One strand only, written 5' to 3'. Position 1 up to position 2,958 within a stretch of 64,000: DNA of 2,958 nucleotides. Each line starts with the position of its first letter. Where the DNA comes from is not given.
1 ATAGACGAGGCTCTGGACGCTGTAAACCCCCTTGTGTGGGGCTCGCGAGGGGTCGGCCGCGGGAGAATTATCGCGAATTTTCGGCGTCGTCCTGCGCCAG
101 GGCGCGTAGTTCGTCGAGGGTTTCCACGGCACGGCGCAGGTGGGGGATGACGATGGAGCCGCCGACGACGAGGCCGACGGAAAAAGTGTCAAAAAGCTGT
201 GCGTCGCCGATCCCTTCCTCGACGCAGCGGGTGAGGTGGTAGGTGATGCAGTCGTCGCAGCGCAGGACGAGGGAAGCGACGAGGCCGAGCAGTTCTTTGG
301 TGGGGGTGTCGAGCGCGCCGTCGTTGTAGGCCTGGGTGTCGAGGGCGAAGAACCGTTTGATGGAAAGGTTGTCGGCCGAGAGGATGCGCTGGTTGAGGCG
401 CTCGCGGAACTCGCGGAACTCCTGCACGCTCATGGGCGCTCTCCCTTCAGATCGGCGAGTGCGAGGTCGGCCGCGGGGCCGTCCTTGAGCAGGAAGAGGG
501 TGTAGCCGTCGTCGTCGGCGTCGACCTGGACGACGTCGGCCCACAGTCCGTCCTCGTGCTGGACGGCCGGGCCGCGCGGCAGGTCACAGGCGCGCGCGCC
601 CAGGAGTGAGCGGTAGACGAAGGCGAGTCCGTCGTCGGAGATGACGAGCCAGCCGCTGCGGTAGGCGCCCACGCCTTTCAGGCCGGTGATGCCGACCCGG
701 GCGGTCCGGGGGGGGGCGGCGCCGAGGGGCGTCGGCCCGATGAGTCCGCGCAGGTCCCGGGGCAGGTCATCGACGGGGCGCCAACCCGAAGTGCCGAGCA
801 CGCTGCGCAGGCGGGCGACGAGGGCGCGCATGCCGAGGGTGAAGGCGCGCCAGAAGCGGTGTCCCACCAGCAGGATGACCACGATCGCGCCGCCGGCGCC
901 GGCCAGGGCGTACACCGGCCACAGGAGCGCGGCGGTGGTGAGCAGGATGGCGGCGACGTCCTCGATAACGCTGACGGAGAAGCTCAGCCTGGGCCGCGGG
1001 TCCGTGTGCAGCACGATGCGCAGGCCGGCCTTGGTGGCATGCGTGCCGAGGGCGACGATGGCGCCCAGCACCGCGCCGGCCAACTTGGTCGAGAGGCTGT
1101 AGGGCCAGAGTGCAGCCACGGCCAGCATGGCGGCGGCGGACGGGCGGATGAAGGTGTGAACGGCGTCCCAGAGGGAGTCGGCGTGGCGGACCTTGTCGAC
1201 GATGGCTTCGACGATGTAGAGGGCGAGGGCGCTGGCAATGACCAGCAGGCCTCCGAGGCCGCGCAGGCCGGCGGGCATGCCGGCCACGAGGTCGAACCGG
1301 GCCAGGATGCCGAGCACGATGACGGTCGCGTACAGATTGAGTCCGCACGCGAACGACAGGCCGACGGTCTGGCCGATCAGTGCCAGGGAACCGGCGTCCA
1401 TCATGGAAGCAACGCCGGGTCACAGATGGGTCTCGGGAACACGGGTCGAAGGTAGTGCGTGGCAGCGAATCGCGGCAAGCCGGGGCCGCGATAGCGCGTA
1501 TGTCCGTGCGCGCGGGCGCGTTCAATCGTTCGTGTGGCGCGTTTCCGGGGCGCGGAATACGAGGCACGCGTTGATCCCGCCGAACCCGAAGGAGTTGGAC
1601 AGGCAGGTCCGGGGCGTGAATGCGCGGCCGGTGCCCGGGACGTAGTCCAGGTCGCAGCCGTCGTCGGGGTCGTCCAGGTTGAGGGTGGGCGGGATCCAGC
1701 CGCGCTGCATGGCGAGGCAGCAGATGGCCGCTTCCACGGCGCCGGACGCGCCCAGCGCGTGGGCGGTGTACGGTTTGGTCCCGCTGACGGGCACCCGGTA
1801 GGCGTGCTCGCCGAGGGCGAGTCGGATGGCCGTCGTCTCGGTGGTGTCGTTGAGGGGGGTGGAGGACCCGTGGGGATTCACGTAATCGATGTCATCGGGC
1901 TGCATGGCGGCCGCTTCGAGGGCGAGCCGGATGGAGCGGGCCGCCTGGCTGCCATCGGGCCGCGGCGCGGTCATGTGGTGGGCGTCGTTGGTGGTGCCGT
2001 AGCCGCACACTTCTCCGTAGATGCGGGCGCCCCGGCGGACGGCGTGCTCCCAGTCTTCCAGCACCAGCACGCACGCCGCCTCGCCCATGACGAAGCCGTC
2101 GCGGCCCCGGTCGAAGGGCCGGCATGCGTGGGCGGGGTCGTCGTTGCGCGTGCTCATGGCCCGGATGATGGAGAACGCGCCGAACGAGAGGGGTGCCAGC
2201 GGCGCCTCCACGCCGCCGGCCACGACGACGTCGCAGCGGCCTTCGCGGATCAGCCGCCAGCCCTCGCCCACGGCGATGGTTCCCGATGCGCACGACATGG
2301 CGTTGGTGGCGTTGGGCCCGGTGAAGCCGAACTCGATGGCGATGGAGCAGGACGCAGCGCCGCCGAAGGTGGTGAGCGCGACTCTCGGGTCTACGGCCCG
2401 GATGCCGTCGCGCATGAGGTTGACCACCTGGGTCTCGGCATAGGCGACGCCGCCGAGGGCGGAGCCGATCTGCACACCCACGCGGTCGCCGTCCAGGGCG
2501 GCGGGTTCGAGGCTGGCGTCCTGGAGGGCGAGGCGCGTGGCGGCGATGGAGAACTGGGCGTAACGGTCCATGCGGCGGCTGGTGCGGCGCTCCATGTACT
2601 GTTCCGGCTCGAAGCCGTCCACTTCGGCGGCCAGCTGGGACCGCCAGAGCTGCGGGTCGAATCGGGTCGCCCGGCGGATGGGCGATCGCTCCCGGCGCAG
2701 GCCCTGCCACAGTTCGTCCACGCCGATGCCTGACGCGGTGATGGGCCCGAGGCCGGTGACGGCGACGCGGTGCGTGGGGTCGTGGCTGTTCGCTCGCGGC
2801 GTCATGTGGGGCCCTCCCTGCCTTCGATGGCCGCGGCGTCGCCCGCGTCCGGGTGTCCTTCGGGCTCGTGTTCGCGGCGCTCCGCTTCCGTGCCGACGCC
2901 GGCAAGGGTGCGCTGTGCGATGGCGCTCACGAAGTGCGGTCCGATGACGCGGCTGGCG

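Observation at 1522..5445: Candidate minimal aromatic polyketide / phenolic lipid pathway: methyltransferase, FAD enzyme, TcmN-like cyclase and a single FabF-like KS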

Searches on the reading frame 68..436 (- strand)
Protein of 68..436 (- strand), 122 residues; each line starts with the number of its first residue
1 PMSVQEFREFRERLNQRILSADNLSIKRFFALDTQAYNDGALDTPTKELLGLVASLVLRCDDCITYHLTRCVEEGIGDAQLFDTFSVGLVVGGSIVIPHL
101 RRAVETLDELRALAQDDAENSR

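Call 3: search_protein_families(library=pfam, proteins=[window:68-436:-], max_evalue=0.01)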
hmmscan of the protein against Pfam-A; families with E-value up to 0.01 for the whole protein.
window:68-436:- (122 aa): 1 family
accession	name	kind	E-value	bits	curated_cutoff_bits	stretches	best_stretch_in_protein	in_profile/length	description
PF02627.25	CMD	-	3.5e-12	46.6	23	1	27-105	5-83/84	Carboxymuconolactone decarboxylase family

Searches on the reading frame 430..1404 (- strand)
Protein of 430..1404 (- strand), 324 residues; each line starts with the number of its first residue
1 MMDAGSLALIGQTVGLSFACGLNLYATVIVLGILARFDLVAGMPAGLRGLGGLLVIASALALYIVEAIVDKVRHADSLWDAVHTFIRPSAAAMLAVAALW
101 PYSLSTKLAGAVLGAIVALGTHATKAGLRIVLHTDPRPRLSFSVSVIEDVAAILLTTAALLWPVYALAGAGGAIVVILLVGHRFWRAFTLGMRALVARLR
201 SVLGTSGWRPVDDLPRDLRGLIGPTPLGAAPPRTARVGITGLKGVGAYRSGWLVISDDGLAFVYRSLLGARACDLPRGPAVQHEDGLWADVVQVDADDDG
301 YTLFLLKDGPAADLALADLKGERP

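Call 3: search_protein_families(library=pfam, proteins=[window:430-1404:-], max_evalue=0.01)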
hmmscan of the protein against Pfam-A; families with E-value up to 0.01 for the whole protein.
window:430-1404:- (324 aa): 1 family
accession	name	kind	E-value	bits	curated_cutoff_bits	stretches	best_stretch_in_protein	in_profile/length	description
PF13548.11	DUF4126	-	3.1e-35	121.9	27.5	1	12-180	3-172/175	Domain of unknown function (DUF4126)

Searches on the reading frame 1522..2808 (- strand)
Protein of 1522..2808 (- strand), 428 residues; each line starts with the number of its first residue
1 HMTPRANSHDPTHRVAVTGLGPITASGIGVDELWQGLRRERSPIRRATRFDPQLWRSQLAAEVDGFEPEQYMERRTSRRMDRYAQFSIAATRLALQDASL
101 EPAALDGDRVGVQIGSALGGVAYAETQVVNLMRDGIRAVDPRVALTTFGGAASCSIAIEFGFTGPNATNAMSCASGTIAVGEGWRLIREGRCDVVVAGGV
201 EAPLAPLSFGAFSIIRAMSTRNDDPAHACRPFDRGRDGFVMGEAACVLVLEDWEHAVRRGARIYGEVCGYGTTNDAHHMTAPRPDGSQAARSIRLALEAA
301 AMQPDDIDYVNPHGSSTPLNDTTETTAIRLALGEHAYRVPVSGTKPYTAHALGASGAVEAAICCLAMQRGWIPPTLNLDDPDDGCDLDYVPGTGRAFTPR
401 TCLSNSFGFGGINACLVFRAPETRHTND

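Call 3: search_protein_families(library=pfam, proteins=[window:1522-2808:-], max_evalue=0.01)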
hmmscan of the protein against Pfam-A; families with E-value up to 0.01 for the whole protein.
window:1522-2808:- (428 aa): 4 families
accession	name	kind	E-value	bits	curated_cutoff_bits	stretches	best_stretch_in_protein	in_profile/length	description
PF00109.32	ketoacyl-synt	-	7.9e-49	167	20.8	1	13-254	2-250/252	Beta-ketoacyl synthase, N-terminal domain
PF02801.28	Ketoacyl-synt_C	-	4e-35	120.8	20.8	1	264-378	1-118/119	Beta-ketoacyl synthase, C-terminal domain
PF00108.29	Thiolase_N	-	3.2e-05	23.9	26.4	1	166-201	78-113/260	Thiolase, N-terminal domain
PF22691.2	Thiolase_C_1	-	0.0048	17.1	28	0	283-318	14-49/144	Thiolase C-terminal domain-like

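Call 4: search_protein_families(library=ncbifam, proteins=[window:1522-2808:-], max_evalue=0.01)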
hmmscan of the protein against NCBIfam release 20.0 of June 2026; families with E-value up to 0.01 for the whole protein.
window:1522-2808:- (428 aa): 27 families (the best 25 are shown)
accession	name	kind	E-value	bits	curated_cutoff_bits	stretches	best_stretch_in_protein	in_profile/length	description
TIGR03150.1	fabF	equivalog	4.8e-150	499.8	493.75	1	13-419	1-407/407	beta-ketoacyl-ACP synthase II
NF005589.0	PRK07314.1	subfamily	2.1e-147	491.2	387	1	13-420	4-411/413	beta-ketoacyl-ACP synthase II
NF004970.0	PRK06333.1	subfamily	6.3e-118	394.3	525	1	12-419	3-420/424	beta-ketoacyl-ACP synthase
NF006274.0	PRK08439.1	equivalog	5.2e-113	377.9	621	1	13-419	2-404/406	beta-ketoacyl-ACP synthase II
NF006434.0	PRK08722.1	equivalog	2.8e-106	355.8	759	1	13-419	4-412/414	beta-ketoacyl-ACP synthase II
NF006587.0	PRK09116.1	equivalog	1.4e-94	317.2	470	1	13-419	2-405/408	beta-ketoacyl-ACP synthase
NF005916.1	PRK07910.1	equivalog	5.9e-88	295.6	560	1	13-418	12-415/418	KasA/KasB family beta-ketoacyl-ACP synthase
NF005076.0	PRK06501.1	equivalog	5.2e-87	292.5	629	1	15-419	13-421/425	beta-ketoacyl-ACP synthase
NF005935.0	PRK07967.1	equivalog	4.5e-81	272.8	630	1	13-420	2-403/406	beta-ketoacyl-ACP synthase I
NF005490.0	PRK07103.1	equivalog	2.4e-77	260.8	445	1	13-419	4-411/414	polyketide beta-ketoacyl:acyl carrier protein synthase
NF004618.0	PRK05952.1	equivalog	1.2e-72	244.9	455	1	14-419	3-381/384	beta-ketoacyl-ACP synthase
NF006618.0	PRK09185.1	subfamily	3.3e-70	237.1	407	1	13-419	3-391/394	beta-ketoacyl-ACP synthase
NF058662.1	cispenta_AmcF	equivalog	3.9e-65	220.3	325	1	15-419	2-368/369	cispentacin biosynthesis acyltransferase subunit AmcF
NF045894.1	PKS_plus_SDR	equivalog_domain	1.7e-38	132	1740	1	72-418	79-424/1515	type I polyketide synthase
NF040607.1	mycolic_Pks13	equivalog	1.6e-35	122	2100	1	62-423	166-528/1680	polyketide synthase Pks13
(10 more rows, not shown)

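Call 11: search_solved_structures(query=window:1522-2808:-, max_evalue=1e-20)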
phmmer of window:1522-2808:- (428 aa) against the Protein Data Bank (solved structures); distinct sequences matched with E-value up to 1e-20: 105 (the best 60 are shown).
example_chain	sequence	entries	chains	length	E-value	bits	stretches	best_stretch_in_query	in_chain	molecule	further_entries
1e5m_A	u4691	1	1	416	1.6e-118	400.1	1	13-419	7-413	BETA KETOACYL ACYL CARRIER PROTEIN SYNTHASE II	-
4ls5_A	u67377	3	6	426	6.4e-114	385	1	13-420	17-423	3-oxoacyl-[acyl-carrier-protein] synthase 2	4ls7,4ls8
4ls6_A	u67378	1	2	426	1.2e-113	384.1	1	13-420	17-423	3-oxoacyl-[acyl-carrier-protein] synthase 2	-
1j3n_A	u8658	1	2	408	4.2e-113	382.3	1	13-419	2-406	3-oxoacyl-(acyl-carrier protein) synthase II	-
3o04_A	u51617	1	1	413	5e-113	382.1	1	13-420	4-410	beta-keto-acyl carrier protein synthase II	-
5sxo_A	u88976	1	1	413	1.3e-112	380.6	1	13-420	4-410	3-oxoacyl-[acyl-carrier-protein] synthase 2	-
4qav_A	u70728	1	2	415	2.1e-107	363.6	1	13-419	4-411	3-oxoacyl-[acyl-carrier-protein] synthase 2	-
4r8e_A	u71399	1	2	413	4.1e-104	352.7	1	13-419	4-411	3-oxoacyl-[acyl-carrier-protein] synthase 2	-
2gqd_A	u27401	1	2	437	3.3e-103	349.7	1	12-420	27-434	3-oxoacyl-[acyl-carrier-protein] synthase 2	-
4b7v_A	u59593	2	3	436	3.3e-102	346.4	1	13-419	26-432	3-OXOACYL-[ACYL-CARRIER-PROTEIN] SYNTHASE 2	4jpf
8qm1_A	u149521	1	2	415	3.5e-102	346.3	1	13-419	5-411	3-oxoacyl-[acyl-carrier-protein] synthase 2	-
6okg_A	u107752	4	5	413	8.4e-102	345.1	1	13-419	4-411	3-oxoacyl-[acyl-carrier-protein] synthase 2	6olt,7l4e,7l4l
2gfw_A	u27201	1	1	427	8.8e-102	345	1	13-419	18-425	3-oxoacyl-[acyl-carrier-protein] synthase 2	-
1b3n_A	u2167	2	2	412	8.8e-102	345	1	13-419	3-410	PROTEIN (KETOACYL ACYL CARRIER PROTEIN SYNTHASE 2) | BETA-KETOACYL ACP SYNTHASE II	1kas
9lpl_A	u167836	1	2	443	3.7e-101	343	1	3-420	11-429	3-oxoacyl-[acyl-carrier-protein] synthase 2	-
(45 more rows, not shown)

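Call 31: search_solved_structures(query=window:1522-2808:-, max_evalue=1e-110, show_alignments=5)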
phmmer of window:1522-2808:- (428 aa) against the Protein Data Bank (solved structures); distinct sequences matched with E-value up to 1e-110: 6.
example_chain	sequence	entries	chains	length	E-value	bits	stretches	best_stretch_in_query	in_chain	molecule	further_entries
1e5m_A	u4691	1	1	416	1.6e-118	400.1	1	13-419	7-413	BETA KETOACYL ACYL CARRIER PROTEIN SYNTHASE II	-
4ls5_A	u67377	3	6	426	6.4e-114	385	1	13-420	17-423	3-oxoacyl-[acyl-carrier-protein] synthase 2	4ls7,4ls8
4ls6_A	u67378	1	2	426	1.2e-113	384.1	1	13-420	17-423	3-oxoacyl-[acyl-carrier-protein] synthase 2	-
1j3n_A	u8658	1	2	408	4.2e-113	382.3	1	13-419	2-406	3-oxoacyl-(acyl-carrier protein) synthase II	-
3o04_A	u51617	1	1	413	5e-113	382.1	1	13-420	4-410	beta-keto-acyl carrier protein synthase II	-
5sxo_A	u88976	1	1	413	1.3e-112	380.6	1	13-420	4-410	3-oxoacyl-[acyl-carrier-protein] synthase 2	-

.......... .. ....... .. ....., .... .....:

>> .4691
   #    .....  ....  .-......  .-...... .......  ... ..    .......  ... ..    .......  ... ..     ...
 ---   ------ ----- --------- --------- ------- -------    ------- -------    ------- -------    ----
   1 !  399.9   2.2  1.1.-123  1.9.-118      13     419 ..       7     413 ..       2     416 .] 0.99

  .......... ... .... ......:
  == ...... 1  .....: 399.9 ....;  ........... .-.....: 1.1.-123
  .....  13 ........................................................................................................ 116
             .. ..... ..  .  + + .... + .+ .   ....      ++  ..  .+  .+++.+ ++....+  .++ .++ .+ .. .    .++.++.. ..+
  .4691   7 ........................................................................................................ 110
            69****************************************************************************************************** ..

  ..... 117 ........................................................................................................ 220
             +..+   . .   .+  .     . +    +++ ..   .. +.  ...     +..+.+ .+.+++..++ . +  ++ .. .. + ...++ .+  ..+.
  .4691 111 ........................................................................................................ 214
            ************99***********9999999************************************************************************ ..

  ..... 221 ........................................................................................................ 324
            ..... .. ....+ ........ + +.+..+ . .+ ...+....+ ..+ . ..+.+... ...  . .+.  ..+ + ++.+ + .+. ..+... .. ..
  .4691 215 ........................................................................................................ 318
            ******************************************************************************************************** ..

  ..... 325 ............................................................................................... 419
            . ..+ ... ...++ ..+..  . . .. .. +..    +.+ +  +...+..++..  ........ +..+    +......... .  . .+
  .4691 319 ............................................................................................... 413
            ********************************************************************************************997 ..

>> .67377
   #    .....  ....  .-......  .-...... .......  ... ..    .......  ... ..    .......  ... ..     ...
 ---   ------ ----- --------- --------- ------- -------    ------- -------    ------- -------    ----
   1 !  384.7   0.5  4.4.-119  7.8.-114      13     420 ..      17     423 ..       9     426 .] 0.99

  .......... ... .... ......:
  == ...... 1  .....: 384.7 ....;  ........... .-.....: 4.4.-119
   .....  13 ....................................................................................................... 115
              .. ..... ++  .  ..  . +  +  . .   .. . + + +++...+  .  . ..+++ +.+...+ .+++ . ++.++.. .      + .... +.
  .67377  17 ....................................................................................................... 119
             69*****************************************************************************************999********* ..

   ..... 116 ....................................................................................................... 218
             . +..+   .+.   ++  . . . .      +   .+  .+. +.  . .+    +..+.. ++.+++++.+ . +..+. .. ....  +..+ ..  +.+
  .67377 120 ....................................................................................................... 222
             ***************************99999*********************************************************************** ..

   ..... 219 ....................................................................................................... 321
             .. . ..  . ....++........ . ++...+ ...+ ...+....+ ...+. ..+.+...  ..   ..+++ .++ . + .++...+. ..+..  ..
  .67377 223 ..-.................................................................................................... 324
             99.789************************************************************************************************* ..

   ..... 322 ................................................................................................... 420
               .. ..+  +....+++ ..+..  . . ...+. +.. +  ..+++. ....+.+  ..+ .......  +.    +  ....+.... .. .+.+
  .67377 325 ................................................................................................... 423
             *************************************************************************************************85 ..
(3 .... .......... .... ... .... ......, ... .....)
